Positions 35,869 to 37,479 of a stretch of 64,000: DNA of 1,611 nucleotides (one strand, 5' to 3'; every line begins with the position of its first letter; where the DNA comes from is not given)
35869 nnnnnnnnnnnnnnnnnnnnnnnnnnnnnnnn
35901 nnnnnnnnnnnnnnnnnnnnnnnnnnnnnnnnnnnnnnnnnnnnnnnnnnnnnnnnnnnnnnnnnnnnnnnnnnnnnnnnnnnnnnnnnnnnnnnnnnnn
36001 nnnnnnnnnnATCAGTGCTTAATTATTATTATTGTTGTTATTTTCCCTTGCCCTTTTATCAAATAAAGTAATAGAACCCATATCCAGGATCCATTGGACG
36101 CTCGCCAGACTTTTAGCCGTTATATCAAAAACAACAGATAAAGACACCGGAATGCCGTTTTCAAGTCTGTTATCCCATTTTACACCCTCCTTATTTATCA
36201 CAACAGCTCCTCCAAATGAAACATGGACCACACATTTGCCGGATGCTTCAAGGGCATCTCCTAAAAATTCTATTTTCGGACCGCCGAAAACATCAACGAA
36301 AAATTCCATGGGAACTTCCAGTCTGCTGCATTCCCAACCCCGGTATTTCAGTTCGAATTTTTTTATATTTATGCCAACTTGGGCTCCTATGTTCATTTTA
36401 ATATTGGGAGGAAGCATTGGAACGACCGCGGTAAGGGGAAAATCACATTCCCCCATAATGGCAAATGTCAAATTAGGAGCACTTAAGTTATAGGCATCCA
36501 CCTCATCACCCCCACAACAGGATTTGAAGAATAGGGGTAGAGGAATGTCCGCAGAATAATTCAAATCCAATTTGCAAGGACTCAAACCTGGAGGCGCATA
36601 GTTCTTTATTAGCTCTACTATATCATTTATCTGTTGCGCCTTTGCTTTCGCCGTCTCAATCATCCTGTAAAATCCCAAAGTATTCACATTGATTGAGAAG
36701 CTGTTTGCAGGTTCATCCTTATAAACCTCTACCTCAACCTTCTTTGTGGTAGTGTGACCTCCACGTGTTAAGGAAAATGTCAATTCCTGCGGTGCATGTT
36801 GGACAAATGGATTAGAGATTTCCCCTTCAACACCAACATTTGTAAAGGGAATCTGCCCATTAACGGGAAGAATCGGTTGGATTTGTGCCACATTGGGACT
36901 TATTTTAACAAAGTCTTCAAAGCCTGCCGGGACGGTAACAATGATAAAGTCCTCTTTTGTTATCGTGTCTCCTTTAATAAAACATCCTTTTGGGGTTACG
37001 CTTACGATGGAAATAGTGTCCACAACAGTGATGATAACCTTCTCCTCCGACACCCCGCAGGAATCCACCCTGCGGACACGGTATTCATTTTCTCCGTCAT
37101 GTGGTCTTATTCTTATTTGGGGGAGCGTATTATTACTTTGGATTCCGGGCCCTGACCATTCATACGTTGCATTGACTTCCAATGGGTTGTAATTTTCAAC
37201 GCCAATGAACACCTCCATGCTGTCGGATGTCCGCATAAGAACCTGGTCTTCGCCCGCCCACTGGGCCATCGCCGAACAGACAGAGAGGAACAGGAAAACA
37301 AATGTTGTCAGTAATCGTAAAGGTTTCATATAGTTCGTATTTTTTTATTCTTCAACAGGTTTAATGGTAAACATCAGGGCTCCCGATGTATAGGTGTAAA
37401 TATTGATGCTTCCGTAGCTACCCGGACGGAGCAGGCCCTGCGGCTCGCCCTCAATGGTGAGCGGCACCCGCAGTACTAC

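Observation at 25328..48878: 23.5-kb four-gene operon pairing two giant surface proteins with a TSP3 calcium-repeat protein and an orphan protein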

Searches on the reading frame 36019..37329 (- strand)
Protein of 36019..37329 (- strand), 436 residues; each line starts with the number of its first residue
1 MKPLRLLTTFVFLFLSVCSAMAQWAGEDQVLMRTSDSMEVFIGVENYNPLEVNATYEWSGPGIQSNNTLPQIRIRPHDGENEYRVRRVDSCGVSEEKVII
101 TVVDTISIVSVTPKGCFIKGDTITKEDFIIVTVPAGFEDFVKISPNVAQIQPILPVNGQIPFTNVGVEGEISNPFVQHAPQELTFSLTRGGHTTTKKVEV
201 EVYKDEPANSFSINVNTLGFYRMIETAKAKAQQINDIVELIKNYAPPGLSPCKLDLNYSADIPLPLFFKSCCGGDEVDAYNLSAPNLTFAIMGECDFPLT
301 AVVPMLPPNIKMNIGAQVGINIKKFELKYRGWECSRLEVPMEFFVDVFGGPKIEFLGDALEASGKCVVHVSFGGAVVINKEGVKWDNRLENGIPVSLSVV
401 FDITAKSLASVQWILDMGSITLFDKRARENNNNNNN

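Call 5: search_protein_families(library=pfam, proteins=[window:36019-37329:-], max_evalue=0.01)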
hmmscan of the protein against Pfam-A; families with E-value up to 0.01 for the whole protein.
window:36019-37329:- (436 aa): 0 families

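Call 6: search_protein_families(library=ncbifam, proteins=[window:36019-37329:-], max_evalue=0.01)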
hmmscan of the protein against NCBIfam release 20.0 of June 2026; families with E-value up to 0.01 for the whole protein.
window:36019-37329:- (436 aa): 0 families

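Call 11: find_encoding_contigs(protein=window:36019-37329:-, flank=10000, max_places=10)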
Protein window:36019-37329:- (436 aa): 4 contigs read that carry it; 4 places shown.
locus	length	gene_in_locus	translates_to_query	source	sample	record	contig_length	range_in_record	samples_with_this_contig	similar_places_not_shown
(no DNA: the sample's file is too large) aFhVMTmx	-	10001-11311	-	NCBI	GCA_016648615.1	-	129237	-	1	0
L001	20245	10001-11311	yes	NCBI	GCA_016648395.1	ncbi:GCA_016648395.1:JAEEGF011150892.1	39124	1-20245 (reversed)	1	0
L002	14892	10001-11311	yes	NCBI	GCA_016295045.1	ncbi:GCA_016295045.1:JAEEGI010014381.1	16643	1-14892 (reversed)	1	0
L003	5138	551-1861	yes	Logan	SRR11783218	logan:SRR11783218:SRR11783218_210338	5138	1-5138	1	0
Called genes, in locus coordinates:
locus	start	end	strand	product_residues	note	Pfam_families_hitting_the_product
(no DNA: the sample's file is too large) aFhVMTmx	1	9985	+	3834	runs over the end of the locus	PF00041:fn3, PF25059:FN3_DSCAM-DSCAML_C (weak), PF28407:Ig_ANOS1 (faint), PF13229:Beta_helix (weak), PF07705:CARDB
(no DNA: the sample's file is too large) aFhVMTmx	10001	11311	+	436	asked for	-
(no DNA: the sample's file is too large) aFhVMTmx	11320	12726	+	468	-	PF02412:TSP_3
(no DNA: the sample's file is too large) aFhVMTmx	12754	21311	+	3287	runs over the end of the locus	PF24595:DUF7619 (weak), PF18962:Por_Secre_tail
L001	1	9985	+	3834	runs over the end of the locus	PF00041:fn3, PF25059:FN3_DSCAM-DSCAML_C (weak), PF28407:Ig_ANOS1 (faint), PF13229:Beta_helix (weak), PF07705:CARDB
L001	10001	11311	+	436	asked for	-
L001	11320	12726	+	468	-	PF02412:TSP_3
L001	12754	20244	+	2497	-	?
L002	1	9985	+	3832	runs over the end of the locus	PF00041:fn3, PF25059:FN3_DSCAM-DSCAML_C (weak), PF28407:Ig_ANOS1 (faint), PF13229:Beta_helix (weak), PF07705:CARDB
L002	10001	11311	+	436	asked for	-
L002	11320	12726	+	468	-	PF02412:TSP_3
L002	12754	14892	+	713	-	?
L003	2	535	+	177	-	?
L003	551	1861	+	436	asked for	-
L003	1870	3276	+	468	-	PF02412:TSP_3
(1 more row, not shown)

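Call 12: find_homologous_proteins(query=window:36019-37329:-)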
Query window:36019-37329:- (436 aa): 8 proteins with E <= 0.001 among 3399 candidates.
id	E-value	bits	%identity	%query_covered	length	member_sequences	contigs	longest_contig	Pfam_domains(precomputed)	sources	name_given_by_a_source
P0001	6.4e-295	996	100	100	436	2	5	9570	-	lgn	-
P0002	2.7e-294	994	99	100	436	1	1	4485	-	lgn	-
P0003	5.2e-269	910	100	92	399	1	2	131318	-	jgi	jgi:hypothetical protein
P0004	3.7e-268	907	99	92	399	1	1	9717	-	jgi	jgi:hypothetical protein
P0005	4.2e-267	904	90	98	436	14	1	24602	-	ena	-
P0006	9.9e-239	810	99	82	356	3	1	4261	-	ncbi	-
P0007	1.1e-85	306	40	99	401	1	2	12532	-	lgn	-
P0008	6.1e-85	304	38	98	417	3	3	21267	-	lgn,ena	-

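Call 13: find_encoding_contigs(protein=P0007, flank=10000, max_places=6)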
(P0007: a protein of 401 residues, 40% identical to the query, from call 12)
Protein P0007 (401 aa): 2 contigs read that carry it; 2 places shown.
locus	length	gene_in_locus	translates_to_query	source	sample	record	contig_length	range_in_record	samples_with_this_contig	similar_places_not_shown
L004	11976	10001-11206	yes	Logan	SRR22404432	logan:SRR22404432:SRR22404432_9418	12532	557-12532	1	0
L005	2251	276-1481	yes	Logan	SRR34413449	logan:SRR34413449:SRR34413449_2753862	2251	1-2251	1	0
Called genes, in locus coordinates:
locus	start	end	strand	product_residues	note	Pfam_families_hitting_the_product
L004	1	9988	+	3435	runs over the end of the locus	PF00041:fn3, PF25059:FN3_DSCAM-DSCAML_C (faint), PF00041:fn3 (weak), PF07705:CARDB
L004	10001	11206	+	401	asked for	-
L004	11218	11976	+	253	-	?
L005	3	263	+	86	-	?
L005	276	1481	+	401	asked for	-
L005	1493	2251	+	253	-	?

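Call 14: find_encoding_contigs(protein=P0008, flank=10000, max_places=6)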
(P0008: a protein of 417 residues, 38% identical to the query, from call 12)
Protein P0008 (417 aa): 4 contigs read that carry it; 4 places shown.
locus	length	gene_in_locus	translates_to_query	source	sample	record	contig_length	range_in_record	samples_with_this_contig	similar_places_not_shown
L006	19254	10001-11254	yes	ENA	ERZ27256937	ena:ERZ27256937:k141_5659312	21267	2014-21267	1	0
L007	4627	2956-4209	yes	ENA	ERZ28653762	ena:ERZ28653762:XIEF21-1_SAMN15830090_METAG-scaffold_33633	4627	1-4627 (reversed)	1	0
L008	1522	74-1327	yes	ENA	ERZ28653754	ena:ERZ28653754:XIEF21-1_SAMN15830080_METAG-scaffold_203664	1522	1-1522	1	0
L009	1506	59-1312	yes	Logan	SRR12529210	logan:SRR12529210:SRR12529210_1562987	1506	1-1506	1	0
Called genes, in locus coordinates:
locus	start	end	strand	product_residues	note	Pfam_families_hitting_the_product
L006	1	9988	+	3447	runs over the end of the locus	PF00041:fn3, PF25059:FN3_DSCAM-DSCAML_C (faint), PF00041:fn3 (weak), PF07705:CARDB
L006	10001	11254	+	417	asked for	-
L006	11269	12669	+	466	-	PF02412:TSP_3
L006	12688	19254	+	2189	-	?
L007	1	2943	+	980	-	?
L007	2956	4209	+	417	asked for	-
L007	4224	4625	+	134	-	?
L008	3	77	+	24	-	?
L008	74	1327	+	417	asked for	-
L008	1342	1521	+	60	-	?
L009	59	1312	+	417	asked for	-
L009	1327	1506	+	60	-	?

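Call 15: find_encoding_contigs(protein=P0005, flank=10000, max_places=6)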
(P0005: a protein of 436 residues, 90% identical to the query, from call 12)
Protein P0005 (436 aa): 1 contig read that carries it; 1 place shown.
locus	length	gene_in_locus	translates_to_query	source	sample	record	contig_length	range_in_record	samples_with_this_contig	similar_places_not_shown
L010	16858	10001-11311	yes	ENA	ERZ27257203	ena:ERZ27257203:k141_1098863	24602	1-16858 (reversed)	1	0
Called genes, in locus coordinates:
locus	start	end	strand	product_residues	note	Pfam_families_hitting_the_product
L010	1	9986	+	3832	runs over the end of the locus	PF00041:fn3, PF25059:FN3_DSCAM-DSCAML_C (weak), PF28407:Ig_ANOS1 (faint), PF13229:Beta_helix (weak), PF07705:CARDB, PF16116:DUF4832 (faint), PF07705:CARDB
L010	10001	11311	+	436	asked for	-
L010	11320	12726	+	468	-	PF02412:TSP_3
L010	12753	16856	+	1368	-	?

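Call 19: find_related_loci(query=A1, collection=genome_contigs, flank=10000)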
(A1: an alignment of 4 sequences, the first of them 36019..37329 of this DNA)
Query A1 (436 aa) in genome_contigs; peptide patterns used: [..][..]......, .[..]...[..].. (x = any residue, [..] = any of these).
65 stretches matched a pattern; 6 encode a relative of the query (tblastn E <= 1e-3); 6 distinct loci.
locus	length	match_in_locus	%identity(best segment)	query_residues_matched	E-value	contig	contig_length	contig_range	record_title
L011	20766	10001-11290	89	1-429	0e+0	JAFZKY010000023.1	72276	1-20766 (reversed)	MAG: Bacteroidales bacterium isolate RGIG7861 Water_buffalos_Reticulum-4__c397650, whole genome shotgun sequence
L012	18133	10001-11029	35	1-358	2e-56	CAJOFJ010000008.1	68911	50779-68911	uncultured Bacteroidales bacterium isolate Red_deer_3_mag_136 genome assembly, contig: scaffold_179, whole genome shotgu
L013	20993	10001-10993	33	1-358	6e-56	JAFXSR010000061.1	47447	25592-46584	MAG: Bacteroidales bacterium isolate RGIG6710 Sheep_Rumen-2__c1037742, whole genome shotgun sequence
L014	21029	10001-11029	35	1-358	2e-53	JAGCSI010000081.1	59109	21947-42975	MAG: Bacteroidales bacterium isolate RGIG10078 Yak_Rumen-1__c1288181, whole genome shotgun sequence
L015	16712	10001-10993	30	1-358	1e-47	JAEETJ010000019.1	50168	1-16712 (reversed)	MAG: Bacteroidales bacterium isolate Tb.RUG.402 NODE_1778_length_50168_cov_5.214344, whole genome shotgun sequence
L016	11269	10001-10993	30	1-358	8e-48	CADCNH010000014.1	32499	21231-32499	MAG: uncultured Bacteroidetes bacterium isolate RUG14804 genome assembly, contig: RUG14804_asm_14, whole genome shotgun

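Call 24: predict_structure(alignment_id=A1)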
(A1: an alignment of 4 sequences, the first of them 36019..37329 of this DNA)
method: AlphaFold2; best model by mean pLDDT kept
length: 436 residues; sequences in the alignment: 4
mean_pLDDT: 55.5   pTM: 0.36
mean pLDDT of the five models: 55.5, 48.5, 44.7, 41.8, 40.4
residues with pLDDT >= 90: 0; 70-90: 77; 50-70: 205; < 50: 154
segments of 3 or more residues with pLDDT < 50: 1-40, 45-52, 101-104, 152-176, 208-250, 258-264, 302-304, 388-390, 407-409, 424-436
pLDDT, mean of each block of 10 residues (from residue 1): 32 32 29 39 48 66 69 60 71 62 60 78 80 63 75 39 28 47 78 76 59 32 37 39 38 50 55 68 60 62 54 67 64 62 67 58 63 61 51 54 53 61 49 42
secondary structure, 60 per line:
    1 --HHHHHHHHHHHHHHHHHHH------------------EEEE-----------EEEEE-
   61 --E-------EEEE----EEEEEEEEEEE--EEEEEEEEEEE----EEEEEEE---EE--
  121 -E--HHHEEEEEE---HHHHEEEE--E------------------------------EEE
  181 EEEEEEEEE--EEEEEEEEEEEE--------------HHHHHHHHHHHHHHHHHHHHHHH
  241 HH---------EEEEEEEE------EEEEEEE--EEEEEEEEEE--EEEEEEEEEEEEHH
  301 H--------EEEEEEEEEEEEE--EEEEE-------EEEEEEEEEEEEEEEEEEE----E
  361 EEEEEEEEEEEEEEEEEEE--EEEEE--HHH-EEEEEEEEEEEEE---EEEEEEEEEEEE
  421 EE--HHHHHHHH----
elements in order: H3-21 E40-43 E55-59 E71-74 E79-89 E92-102 E107-113 E128-133 H137-140 E141-144 E178-189 E192-203 H218-242 E252-259 E266-272 E275-284 E287-298 E310-322 E325-329 E337-355 E360-379 E382-386 E393-405 E409-422 H425-432

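Call 26: search_protein_families(library=pfam, proteins=[window:36019-37329:-], max_evalue=10)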
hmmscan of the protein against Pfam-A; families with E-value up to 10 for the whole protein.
window:36019-37329:- (436 aa): 0 families

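Call 29: find_homologous_proteins(query=A2)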
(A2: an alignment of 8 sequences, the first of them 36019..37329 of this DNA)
Query A2 (8 sequences) (436 aa, profile of the alignment): 34 proteins with E <= 0.001 among 5602 candidates.
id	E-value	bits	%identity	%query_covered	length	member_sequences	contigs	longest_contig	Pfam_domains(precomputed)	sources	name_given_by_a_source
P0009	5.5e-186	636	35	82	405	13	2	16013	-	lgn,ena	-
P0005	2.2e-185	634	90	98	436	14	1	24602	-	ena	-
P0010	5.2e-185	633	33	82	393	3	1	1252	-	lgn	-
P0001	2.0e-184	631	100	100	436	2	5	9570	-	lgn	-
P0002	2.3e-184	631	99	100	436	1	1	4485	-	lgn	-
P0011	1.5e-181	622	30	82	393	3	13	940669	-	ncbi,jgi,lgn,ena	jgi:hypothetical protein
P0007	1.3e-180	619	40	99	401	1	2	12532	-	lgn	-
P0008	2.5e-178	611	38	98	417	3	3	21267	-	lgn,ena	-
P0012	5.5e-178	610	31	82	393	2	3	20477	-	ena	-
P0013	7.9e-176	603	31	82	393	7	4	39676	-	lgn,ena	-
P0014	7.2e-175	600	31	82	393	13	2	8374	-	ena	-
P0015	1.1e-174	599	33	82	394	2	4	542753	-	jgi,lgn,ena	jgi:hypothetical protein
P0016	7.0e-172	590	34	82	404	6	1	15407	-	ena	-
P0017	2.7e-171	588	34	82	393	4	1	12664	-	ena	-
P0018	3.8e-171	587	32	82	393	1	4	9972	-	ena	-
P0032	1.5e-96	342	30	97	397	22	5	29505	-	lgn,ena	-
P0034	7.1e-85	303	28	83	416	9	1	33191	-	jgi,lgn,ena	-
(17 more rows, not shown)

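Call 31: find_encoding_contigs(protein=P0034, flank=10000, max_places=3)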
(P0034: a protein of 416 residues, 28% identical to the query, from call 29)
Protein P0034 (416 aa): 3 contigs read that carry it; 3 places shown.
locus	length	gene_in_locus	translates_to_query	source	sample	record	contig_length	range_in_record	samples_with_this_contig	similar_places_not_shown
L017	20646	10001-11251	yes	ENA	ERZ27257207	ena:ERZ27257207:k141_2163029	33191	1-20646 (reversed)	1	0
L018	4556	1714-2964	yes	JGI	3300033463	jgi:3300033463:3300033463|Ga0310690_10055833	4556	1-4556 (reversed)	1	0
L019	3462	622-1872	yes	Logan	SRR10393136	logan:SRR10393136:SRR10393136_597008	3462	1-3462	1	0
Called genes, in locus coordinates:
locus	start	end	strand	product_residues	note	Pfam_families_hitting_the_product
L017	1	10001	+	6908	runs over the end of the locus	PF00041:fn3, PF00041:fn3 (weak), PF13229:Beta_helix (weak), PF00041:fn3 (weak), PF13229:Beta_helix (weak), PF00041:fn3, PF25059:FN3_DSCAM-DSCAML_C (weak), PF07705:CARDB, +7 more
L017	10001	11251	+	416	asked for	-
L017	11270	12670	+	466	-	PF02412:TSP_3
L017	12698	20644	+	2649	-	?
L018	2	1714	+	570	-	?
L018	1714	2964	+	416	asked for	-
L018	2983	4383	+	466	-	PF02412:TSP_3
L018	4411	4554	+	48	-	?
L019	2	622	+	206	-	?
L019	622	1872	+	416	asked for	-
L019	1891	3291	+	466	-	PF02412:TSP_3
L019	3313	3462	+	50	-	?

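Call 32: find_encoding_contigs(protein=P0032, flank=10000, max_places=3)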
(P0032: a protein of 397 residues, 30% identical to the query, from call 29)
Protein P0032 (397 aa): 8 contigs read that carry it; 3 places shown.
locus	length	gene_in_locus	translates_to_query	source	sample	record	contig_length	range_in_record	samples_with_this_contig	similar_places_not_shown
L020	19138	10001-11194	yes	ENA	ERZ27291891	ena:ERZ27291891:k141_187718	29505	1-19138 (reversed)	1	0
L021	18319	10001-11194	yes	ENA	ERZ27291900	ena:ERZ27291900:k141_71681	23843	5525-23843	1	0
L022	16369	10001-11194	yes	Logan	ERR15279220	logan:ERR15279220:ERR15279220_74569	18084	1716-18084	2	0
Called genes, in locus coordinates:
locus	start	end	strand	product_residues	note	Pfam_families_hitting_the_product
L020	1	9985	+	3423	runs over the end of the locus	PF00041:fn3, PF25059:FN3_DSCAM-DSCAML_C (faint), PF00041:fn3 (weak), PF13229:Beta_helix, PF00041:fn3 (weak), PF07705:CARDB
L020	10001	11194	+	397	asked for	-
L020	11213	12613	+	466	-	PF02412:TSP_3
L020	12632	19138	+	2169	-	?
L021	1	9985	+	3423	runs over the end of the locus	PF00041:fn3, PF25059:FN3_DSCAM-DSCAML_C (faint), PF00041:fn3 (weak), PF13229:Beta_helix, PF00041:fn3 (weak), PF07705:CARDB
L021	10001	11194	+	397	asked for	-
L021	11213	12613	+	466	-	PF02412:TSP_3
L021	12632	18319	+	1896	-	?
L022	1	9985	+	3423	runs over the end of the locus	PF00041:fn3, PF25059:FN3_DSCAM-DSCAML_C (faint), PF13229:Beta_helix (weak), PF00041:fn3 (weak), PF07705:CARDB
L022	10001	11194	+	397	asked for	-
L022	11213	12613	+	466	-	PF02412:TSP_3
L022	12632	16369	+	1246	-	?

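Call 37: search_protein_representatives(alignment_id=A1)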
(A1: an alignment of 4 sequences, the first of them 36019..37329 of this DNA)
Query: 4 sequences, 418 profile positions. Proteins with E-value up to 0.001 (for the whole library): 239; up to 1e-10: 87; up to 1e-30: 36. The best 150 are listed.
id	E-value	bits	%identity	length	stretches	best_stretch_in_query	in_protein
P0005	5.8e-229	776.4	-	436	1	1-418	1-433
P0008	9.6e-220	746.0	-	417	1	1-415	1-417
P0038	3.7e-83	296.1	-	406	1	1-410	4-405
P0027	2.4e-72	260.5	-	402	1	1-409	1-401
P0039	2.1e-70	254.1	-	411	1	1-356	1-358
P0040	2.6e-70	253.8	-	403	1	1-409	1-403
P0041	4.1e-69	249.8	-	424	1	1-411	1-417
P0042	3.0e-67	243.7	-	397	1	8-368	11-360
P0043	6.2e-66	239.3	-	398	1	1-410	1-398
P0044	1.1e-65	238.5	-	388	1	11-411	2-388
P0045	6.6e-61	222.8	-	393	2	1-139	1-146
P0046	4.3e-59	216.8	-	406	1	9-405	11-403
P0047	7.0e-58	212.8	-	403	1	1-411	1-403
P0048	3.4e-57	210.5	-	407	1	1-410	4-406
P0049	5.0e-57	210.0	-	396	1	12-407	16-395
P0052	1.6e-54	201.7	-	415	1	1-403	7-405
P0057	1.2e-47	179.1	-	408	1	1-410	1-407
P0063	1.7e-38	148.9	-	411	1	7-371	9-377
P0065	4.4e-37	144.3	-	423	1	10-398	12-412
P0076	1.5e-27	112.9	-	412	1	1-404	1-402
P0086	1.5e-22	96.4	-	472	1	9-153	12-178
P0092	6.4e-19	84.5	-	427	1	23-403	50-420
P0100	1.4e-17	80.0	-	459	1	1-203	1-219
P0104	3.1e-16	75.6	-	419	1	45-383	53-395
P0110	2.0e-14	69.6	-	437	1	59-354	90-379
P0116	1.2e-11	60.5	-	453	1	23-365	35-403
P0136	3.0e-09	52.6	-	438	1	72-406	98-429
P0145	2.7e-08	49.5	-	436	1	38-381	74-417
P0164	1.5e-07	47.0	-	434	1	76-403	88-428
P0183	3.8e-06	42.4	-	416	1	10-375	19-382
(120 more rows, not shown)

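Call 38: find_encoding_contigs(protein=P0116, flank=10000, max_places=3)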
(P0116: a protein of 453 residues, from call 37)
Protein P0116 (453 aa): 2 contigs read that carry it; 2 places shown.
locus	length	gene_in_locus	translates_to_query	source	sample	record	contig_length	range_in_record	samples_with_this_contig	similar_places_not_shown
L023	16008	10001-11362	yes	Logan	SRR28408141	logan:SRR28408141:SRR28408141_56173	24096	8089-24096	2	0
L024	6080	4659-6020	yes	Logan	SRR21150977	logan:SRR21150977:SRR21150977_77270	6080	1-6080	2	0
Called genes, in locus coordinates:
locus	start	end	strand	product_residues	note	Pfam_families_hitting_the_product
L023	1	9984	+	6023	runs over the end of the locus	?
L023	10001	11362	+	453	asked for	-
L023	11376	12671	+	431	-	PF02412:TSP_3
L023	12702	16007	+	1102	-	?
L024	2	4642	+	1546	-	?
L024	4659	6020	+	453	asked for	-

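Call 41: find_encoding_contigs(protein=P0183, flank=10000, max_places=3)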
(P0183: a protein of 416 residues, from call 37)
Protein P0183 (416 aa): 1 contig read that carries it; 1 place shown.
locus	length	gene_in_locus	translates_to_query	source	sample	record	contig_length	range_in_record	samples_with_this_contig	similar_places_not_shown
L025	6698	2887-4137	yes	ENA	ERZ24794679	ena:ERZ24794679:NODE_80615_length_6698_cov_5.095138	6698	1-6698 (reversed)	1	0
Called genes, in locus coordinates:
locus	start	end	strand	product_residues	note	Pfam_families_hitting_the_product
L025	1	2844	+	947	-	?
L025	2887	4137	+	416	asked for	-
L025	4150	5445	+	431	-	PF02412:TSP_3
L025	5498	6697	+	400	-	?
